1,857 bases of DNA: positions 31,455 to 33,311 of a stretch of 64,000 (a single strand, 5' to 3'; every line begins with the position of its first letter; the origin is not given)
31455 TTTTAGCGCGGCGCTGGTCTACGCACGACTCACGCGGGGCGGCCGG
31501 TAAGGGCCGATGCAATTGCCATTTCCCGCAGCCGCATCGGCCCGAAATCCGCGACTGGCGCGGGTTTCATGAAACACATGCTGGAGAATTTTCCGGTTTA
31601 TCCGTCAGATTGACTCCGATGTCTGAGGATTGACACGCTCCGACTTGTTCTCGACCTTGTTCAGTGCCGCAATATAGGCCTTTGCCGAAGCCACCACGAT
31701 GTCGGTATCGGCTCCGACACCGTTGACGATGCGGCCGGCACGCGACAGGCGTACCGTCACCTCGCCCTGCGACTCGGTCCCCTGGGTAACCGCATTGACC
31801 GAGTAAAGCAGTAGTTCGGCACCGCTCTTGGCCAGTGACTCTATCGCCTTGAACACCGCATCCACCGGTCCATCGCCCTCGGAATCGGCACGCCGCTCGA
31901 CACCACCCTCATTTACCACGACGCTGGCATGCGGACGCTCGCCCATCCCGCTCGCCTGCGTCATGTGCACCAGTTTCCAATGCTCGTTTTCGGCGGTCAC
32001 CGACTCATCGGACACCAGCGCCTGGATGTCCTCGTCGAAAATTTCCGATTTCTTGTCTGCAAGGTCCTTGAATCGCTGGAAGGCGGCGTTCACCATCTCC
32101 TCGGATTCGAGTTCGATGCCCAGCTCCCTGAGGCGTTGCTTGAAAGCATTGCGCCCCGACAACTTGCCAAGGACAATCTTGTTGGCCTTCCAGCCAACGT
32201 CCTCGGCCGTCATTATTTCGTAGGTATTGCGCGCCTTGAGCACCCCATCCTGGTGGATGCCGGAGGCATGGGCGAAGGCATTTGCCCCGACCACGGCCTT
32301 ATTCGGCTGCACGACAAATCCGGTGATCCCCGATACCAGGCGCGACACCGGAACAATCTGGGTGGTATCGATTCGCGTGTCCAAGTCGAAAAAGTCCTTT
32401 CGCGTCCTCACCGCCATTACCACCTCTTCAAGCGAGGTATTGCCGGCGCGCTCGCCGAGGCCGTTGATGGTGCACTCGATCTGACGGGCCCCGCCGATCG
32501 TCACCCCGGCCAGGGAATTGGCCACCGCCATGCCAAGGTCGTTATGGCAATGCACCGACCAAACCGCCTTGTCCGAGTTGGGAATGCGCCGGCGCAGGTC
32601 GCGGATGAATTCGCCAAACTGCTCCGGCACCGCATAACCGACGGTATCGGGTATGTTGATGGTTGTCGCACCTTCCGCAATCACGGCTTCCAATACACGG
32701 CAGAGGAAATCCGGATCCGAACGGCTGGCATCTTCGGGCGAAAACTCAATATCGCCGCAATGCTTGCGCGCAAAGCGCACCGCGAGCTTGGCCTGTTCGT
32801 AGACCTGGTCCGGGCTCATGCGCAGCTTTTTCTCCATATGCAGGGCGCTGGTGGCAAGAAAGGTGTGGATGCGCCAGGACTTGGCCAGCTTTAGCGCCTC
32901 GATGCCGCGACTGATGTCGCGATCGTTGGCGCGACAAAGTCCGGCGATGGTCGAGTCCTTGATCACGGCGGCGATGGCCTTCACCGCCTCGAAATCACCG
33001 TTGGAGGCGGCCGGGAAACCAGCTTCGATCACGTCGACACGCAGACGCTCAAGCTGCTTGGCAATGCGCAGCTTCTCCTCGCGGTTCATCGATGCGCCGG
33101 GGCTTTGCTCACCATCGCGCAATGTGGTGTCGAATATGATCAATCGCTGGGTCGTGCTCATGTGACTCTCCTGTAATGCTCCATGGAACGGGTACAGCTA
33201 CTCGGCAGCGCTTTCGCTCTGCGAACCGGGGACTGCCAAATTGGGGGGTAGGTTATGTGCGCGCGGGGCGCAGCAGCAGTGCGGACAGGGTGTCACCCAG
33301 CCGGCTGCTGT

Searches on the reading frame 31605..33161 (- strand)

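Call 62: search_protein_families(library=pfam, proteins=[window:31605-33161:-], max_evalue=0.00001)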
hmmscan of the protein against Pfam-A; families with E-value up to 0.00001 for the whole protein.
window:31605-33161:- (518 aa): 3 families
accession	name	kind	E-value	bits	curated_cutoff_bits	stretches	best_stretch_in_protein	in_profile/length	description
PF00682.25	HMGL-like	-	8e-97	324.1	29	1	7-276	2-260/260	HMGL-like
PF08502.15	LeuA_dimer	-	7.5e-37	126.6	24.9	1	373-503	1-130/131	LeuA allosteric (dimerisation) domain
PF22617.1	HCS_D2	-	6.5e-29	100.6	27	1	290-371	1-81/82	Homocitrate synthase post-HMGL domain-like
